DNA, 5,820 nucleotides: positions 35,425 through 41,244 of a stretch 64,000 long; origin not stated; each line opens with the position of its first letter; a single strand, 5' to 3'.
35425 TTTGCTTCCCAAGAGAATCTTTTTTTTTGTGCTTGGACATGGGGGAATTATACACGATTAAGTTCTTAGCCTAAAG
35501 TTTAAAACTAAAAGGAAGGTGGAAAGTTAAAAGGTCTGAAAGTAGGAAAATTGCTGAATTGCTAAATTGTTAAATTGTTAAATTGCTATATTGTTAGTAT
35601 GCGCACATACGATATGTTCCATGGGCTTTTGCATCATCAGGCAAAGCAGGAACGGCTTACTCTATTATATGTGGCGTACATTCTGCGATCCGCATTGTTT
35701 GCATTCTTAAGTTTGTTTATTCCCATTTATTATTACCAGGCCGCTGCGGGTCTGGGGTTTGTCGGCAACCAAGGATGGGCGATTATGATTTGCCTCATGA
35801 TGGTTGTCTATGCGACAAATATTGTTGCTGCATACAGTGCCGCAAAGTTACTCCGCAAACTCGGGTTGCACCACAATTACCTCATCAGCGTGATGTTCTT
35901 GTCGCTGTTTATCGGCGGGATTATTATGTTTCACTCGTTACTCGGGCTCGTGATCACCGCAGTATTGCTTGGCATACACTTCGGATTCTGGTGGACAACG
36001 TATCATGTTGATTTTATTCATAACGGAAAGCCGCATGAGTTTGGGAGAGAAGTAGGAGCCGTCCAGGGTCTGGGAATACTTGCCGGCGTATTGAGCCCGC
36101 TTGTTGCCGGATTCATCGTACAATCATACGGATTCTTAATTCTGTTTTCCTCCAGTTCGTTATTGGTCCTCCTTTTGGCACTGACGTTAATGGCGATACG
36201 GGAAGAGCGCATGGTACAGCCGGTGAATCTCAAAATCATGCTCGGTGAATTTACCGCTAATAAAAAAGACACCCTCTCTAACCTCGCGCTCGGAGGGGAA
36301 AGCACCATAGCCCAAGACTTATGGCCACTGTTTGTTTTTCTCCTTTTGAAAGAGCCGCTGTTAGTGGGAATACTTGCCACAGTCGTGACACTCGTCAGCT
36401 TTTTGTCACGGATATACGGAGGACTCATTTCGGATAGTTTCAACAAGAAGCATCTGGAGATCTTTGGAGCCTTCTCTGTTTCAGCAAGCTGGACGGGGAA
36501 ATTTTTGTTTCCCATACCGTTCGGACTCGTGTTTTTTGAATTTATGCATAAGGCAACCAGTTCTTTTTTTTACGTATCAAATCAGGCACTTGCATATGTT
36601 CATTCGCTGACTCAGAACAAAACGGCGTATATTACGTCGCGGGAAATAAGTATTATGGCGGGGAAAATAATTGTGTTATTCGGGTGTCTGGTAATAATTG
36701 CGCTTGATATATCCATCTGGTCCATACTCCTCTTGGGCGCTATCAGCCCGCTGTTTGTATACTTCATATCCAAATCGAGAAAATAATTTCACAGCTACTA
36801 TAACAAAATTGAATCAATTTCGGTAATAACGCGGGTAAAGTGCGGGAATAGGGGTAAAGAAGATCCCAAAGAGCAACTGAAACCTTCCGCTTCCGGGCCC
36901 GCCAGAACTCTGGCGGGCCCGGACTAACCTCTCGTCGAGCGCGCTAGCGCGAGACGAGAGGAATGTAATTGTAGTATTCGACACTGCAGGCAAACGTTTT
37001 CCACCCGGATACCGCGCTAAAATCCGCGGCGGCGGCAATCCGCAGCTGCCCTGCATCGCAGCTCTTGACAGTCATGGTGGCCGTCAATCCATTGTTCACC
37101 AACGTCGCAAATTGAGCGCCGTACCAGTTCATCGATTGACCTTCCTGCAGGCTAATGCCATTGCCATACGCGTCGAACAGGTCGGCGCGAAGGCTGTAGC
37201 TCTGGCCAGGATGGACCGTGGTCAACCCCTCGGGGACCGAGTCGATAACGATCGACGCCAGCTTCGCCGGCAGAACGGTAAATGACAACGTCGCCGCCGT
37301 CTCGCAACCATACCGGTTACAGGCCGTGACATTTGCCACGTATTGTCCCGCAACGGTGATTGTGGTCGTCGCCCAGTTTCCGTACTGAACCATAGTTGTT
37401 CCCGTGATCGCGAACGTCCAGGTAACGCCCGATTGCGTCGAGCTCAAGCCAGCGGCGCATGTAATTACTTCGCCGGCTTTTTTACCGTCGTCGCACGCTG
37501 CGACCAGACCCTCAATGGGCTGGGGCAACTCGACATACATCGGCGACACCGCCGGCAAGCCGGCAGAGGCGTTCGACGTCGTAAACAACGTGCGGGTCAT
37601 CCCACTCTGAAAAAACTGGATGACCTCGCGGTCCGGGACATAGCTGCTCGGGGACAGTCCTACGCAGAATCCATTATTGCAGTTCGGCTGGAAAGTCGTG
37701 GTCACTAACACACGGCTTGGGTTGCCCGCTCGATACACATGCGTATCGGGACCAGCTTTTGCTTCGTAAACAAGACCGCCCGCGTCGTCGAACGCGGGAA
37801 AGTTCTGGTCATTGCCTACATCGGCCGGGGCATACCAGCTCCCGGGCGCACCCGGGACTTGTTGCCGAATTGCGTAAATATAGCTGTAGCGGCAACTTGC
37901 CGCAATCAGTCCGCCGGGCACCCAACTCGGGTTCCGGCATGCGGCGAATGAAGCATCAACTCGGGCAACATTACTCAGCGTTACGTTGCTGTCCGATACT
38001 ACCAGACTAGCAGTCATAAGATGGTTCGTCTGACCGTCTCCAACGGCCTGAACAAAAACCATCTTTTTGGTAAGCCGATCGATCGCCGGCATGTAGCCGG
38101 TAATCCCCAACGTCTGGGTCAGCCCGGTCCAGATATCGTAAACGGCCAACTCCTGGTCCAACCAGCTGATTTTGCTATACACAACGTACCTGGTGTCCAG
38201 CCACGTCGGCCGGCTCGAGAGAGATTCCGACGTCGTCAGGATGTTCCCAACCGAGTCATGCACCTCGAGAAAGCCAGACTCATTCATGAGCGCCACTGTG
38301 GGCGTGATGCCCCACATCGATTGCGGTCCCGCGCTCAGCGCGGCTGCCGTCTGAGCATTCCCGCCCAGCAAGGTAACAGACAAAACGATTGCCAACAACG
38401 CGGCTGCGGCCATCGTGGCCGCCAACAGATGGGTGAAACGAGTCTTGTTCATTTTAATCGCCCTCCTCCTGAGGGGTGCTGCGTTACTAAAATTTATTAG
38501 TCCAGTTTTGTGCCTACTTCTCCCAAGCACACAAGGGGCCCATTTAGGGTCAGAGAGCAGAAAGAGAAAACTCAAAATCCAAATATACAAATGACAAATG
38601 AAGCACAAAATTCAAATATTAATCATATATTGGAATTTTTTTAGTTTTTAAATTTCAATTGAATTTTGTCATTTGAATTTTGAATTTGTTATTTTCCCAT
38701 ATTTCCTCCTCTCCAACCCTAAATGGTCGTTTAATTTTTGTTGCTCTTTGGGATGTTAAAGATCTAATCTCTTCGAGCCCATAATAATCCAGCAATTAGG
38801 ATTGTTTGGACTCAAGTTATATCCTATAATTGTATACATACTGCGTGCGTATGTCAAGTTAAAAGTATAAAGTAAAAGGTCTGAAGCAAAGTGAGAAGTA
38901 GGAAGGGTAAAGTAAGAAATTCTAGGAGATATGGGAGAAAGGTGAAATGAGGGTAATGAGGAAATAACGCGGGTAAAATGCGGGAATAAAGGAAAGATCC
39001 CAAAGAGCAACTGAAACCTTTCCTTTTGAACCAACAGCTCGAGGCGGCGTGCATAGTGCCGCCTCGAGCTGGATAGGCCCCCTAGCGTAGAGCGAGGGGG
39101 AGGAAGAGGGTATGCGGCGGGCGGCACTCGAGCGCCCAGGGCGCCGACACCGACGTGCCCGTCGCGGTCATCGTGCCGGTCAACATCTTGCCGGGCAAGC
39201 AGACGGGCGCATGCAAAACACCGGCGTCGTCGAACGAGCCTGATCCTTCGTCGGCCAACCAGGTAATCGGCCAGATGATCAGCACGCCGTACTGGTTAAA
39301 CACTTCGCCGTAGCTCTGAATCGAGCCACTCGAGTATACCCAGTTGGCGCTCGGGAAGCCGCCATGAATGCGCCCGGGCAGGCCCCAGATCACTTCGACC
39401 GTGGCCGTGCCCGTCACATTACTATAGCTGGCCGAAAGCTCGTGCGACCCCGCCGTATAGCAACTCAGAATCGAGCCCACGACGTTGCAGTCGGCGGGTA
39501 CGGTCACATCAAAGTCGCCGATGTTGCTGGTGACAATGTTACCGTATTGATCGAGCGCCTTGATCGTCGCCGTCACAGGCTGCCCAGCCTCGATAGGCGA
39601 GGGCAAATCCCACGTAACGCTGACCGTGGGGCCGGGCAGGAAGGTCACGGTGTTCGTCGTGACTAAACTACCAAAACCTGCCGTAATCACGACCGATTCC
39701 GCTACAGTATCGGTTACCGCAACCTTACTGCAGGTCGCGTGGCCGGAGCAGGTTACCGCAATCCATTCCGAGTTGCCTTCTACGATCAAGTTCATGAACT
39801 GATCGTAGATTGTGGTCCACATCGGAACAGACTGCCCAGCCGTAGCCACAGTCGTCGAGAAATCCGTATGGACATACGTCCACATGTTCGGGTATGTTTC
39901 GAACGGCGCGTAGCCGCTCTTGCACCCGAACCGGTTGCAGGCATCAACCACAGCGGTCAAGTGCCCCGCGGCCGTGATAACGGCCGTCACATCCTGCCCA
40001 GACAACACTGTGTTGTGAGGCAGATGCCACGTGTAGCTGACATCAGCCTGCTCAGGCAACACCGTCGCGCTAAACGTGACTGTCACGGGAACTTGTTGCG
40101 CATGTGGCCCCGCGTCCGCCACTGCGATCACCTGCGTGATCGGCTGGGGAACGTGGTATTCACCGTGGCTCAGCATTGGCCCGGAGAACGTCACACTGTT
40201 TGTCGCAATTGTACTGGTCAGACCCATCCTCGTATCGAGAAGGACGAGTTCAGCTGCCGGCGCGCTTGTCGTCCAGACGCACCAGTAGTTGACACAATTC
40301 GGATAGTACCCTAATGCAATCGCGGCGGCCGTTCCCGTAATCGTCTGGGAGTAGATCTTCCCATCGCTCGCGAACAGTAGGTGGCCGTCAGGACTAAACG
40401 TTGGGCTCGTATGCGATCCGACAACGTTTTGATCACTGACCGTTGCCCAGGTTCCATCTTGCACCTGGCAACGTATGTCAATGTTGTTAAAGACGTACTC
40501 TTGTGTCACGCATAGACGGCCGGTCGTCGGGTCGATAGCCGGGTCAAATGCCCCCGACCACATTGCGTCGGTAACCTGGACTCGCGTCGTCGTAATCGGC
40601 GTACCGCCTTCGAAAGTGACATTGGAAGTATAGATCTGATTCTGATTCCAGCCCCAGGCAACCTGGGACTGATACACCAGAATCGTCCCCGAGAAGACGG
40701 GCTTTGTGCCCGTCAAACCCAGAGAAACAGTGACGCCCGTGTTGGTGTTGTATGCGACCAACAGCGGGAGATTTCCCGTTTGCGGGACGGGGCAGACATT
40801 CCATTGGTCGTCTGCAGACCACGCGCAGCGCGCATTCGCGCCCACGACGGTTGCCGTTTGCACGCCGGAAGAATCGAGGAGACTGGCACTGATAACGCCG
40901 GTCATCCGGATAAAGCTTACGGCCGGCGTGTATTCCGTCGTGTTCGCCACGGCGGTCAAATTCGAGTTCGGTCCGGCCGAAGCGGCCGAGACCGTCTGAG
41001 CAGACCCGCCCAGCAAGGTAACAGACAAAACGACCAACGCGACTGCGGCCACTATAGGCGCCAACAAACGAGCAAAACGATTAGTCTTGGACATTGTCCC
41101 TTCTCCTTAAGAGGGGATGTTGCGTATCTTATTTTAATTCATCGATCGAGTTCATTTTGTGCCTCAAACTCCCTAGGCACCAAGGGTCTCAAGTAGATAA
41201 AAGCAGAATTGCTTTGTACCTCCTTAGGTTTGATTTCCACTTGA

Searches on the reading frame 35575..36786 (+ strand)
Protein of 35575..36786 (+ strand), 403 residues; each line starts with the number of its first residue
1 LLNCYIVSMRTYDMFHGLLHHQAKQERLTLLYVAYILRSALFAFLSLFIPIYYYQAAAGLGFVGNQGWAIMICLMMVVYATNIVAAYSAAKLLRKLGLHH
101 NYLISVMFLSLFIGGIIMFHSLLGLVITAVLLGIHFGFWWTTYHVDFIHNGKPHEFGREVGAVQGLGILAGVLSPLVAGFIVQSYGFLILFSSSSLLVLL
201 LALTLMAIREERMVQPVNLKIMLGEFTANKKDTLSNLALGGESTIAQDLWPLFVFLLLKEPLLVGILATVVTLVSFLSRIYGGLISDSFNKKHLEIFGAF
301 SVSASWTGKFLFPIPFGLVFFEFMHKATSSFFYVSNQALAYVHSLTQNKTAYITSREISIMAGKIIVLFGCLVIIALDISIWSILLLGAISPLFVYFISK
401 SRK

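Call 8: search_protein_families(library=pfam, proteins=[window:35575-36786:+], max_evalue=0.01)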
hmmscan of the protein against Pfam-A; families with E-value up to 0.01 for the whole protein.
window:35575-36786:+ (403 aa): 1 family
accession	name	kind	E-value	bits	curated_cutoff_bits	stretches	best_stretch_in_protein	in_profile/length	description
PF07690.21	MFS_1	-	9.7e-06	25.2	33.4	0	31-155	207-327/347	Major Facilitator Superfamily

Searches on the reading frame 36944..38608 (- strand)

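Call 8: search_protein_families(library=pfam, proteins=[window:36944-38608:-], max_evalue=0.01)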
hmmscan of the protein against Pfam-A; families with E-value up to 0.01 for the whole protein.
window:36944-38608:- (554 aa): 1 family
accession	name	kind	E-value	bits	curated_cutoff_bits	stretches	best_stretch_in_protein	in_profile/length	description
PF00801.26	PKD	-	0.008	16.6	23.5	0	375-440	10-76/80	PKD domain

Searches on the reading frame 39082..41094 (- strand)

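Call 8: search_protein_families(library=pfam, proteins=[window:39082-41094:-], max_evalue=0.01)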
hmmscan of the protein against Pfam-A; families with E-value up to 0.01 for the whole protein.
window:39082-41094:- (670 aa): 2 families
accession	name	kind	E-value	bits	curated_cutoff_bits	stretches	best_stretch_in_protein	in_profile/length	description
PF00801.26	PKD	-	0.00017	21.9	23.5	1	335-390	13-70/80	PKD domain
PF07676.18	PD40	-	0.0011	19.3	20.9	1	227-246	10-30/38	WD40-like Beta Propeller Repeat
